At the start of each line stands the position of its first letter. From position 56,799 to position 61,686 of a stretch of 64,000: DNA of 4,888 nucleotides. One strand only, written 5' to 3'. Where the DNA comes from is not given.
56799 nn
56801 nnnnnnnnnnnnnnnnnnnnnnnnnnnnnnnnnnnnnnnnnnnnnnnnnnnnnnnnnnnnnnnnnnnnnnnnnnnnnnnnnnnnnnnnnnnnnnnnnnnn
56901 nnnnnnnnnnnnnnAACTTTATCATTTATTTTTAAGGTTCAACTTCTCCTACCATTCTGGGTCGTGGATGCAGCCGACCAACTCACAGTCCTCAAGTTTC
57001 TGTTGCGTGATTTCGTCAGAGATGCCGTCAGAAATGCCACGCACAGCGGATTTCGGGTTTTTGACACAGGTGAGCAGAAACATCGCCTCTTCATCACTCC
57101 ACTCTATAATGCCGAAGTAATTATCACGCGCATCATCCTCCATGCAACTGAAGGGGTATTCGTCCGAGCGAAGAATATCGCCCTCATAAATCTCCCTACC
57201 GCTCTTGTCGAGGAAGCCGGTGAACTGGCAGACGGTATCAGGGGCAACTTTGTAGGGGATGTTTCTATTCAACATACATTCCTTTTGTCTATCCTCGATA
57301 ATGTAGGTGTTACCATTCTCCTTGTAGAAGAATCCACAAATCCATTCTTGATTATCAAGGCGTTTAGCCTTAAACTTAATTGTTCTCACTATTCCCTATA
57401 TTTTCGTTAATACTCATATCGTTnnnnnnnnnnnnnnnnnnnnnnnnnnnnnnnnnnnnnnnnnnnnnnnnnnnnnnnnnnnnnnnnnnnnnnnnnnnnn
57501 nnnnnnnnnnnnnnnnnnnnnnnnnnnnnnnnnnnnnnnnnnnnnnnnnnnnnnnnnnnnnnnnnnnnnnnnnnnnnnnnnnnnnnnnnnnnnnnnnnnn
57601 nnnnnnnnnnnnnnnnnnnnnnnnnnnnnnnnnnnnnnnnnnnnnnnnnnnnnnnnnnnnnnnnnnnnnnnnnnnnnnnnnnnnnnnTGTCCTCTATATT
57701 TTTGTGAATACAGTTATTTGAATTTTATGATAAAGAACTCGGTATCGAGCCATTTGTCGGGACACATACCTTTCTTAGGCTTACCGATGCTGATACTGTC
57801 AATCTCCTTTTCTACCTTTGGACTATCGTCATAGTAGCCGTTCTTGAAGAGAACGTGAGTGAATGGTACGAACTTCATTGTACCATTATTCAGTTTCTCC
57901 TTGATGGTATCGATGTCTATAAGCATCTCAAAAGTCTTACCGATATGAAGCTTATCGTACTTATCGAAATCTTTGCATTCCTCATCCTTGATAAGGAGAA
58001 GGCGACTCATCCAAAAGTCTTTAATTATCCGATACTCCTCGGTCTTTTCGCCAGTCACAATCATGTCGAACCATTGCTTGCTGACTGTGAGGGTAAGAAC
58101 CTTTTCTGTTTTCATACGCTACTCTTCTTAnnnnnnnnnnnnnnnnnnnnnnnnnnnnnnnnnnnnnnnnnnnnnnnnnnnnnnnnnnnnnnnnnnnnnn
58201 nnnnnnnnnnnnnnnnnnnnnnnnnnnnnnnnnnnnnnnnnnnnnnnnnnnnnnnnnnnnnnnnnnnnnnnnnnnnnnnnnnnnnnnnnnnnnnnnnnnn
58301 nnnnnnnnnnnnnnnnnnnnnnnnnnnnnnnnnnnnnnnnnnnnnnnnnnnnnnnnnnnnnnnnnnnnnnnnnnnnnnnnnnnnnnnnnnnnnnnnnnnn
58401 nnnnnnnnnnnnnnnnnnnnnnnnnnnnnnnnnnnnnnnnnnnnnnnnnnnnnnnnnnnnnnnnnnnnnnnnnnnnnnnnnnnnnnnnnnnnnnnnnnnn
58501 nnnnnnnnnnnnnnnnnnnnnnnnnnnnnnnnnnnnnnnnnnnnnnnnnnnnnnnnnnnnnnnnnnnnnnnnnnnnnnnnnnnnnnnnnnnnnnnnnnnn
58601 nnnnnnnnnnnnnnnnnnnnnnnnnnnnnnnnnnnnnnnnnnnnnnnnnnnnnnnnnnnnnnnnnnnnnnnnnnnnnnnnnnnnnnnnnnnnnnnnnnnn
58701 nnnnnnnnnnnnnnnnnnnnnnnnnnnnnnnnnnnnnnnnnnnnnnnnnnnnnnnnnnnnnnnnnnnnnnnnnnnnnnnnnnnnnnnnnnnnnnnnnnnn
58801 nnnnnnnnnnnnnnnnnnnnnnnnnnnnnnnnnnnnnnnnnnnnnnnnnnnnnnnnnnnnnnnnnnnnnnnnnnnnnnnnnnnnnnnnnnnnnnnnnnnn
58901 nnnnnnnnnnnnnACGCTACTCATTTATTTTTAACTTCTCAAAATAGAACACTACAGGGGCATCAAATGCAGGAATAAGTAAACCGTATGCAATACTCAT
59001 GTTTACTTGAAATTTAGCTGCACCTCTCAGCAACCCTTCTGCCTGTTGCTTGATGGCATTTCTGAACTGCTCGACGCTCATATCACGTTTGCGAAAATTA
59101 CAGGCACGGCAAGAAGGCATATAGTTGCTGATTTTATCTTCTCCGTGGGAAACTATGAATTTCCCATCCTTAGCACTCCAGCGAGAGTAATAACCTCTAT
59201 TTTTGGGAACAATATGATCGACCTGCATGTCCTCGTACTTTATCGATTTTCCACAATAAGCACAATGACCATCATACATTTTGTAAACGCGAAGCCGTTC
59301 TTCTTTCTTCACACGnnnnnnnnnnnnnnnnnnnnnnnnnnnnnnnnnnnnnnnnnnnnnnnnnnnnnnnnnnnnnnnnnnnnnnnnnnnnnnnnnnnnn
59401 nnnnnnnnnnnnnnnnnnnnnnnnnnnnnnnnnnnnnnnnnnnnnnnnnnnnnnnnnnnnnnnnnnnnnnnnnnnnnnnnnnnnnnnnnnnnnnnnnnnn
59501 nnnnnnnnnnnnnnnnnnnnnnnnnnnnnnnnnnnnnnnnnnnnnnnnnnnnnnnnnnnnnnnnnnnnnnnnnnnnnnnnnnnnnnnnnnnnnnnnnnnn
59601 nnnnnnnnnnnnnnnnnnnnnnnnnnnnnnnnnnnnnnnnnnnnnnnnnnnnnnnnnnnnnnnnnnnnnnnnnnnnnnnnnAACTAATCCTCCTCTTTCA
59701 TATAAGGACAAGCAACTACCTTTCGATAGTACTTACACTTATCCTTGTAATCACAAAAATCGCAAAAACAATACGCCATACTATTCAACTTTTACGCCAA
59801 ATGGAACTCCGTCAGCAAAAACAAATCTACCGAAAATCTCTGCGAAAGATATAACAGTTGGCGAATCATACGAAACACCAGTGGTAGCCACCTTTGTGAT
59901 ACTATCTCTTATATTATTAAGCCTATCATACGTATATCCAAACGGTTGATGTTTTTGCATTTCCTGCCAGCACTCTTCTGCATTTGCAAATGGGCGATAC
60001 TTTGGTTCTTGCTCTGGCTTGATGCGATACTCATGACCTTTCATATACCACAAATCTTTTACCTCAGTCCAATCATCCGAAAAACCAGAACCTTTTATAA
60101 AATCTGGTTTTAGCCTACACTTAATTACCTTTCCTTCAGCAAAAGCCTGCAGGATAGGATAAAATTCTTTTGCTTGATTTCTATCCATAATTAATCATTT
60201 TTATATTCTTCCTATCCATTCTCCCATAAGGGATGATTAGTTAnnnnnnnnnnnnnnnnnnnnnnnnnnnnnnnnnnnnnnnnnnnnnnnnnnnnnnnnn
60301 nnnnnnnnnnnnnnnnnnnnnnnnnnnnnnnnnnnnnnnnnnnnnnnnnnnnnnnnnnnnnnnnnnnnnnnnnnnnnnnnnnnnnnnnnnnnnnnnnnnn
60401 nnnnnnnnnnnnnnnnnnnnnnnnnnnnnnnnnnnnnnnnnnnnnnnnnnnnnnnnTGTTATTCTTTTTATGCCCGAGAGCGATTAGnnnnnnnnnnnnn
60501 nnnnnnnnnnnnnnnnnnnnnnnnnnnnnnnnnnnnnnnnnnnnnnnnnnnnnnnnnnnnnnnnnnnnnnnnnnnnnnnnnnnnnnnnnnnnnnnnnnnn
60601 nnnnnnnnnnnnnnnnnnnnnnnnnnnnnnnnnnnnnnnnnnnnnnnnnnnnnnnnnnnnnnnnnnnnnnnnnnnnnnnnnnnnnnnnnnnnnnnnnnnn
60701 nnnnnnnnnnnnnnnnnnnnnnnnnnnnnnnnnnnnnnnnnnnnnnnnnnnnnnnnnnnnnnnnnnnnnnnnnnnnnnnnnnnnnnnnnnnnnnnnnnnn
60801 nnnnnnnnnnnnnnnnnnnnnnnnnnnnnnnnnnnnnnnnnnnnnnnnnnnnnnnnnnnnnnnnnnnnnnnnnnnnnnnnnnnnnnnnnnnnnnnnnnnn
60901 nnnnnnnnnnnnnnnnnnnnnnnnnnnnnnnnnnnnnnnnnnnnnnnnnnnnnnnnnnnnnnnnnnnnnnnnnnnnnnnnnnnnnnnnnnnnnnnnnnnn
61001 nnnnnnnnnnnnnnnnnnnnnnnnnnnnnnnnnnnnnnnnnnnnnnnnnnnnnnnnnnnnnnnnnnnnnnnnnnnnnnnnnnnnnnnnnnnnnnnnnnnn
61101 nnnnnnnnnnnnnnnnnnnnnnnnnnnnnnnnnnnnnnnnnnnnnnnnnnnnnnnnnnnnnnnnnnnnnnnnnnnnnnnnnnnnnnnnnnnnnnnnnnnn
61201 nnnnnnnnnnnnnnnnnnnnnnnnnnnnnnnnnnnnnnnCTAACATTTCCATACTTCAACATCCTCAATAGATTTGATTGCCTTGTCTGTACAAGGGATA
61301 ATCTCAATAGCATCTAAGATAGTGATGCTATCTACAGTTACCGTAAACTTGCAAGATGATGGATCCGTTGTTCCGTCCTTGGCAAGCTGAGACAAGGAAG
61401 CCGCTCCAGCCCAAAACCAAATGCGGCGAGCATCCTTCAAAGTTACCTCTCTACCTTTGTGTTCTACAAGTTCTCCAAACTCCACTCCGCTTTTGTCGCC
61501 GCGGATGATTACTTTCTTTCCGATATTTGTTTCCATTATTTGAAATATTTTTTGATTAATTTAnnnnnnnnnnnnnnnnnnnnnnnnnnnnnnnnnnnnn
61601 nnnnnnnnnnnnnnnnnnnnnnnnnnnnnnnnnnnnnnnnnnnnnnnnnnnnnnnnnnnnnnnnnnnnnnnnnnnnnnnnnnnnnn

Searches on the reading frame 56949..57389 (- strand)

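Call 48: search_protein_families(library=pfam, proteins=[window:56949-57389:-], max_evalue=0.01)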
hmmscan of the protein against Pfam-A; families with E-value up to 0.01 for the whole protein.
window:56949-57389:- (146 aa): 1 family
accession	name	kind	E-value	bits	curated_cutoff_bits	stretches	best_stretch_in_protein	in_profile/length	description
PF09643.15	YopX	-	5.3e-11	43.1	22.4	1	22-117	22-98/128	YopX protein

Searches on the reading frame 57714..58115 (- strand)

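Call 48: search_protein_families(library=pfam, proteins=[window:57714-58115:-], max_evalue=0.01)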
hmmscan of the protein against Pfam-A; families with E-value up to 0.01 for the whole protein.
window:57714-58115:- (133 aa): 0 families

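Call 82: search_protein_families(library=phrogs, proteins=[window:57714-58115:-], max_evalue=0.001)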
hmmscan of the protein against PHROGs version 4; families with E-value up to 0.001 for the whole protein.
window:57714-58115:- (133 aa): 1 family
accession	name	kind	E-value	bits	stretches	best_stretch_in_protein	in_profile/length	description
phrog_625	-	unknown function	6.2e-15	56.2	1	5-115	2-74/98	-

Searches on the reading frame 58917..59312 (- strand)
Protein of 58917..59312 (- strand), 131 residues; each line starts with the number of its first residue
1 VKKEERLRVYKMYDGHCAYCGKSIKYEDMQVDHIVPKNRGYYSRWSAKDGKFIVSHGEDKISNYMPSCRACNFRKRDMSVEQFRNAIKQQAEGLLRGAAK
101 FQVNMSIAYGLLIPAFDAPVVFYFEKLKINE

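Call 48: search_protein_families(library=pfam, proteins=[window:58917-59312:-], max_evalue=0.01)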
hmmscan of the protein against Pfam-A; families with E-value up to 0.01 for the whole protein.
window:58917-59312:- (131 aa): 3 families
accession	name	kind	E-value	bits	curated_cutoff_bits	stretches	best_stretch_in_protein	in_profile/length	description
PF01844.29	HNH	-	1.9e-09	38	21.4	1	17-40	1-25/47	HNH endonuclease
PF14279.12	HNH_5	-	1.2e-08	35.2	27.5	1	17-45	1-29/56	HNH endonuclease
PF13395.12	HNH_4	-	0.00045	20.6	22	1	17-38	1-27/54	HNH endonuclease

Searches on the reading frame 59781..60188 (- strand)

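Call 48: search_protein_families(library=pfam, proteins=[window:59781-60188:-], max_evalue=0.01)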
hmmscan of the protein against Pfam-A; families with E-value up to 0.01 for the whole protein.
window:59781-60188:- (135 aa): 0 families

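Call 82: search_protein_families(library=phrogs, proteins=[window:59781-60188:-], max_evalue=0.001)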
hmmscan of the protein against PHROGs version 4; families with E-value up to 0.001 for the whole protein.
window:59781-60188:- (135 aa): 1 family
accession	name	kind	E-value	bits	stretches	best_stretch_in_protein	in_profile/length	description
phrog_21668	-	unknown function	2.2e-05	25.4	1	6-65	6-62/171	-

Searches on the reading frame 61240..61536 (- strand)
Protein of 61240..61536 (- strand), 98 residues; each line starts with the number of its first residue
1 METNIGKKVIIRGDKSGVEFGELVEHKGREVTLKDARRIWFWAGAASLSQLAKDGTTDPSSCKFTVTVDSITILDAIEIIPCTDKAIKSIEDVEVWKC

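Call 48: search_protein_families(library=pfam, proteins=[window:61240-61536:-], max_evalue=0.01)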
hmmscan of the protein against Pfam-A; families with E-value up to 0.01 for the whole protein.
window:61240-61536:- (98 aa): 1 family
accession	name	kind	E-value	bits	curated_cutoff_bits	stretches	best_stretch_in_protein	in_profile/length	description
PF22253.2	DUF6948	-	3e-29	101.4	27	1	6-90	1-85/85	Domain of unknown function (DUF6948)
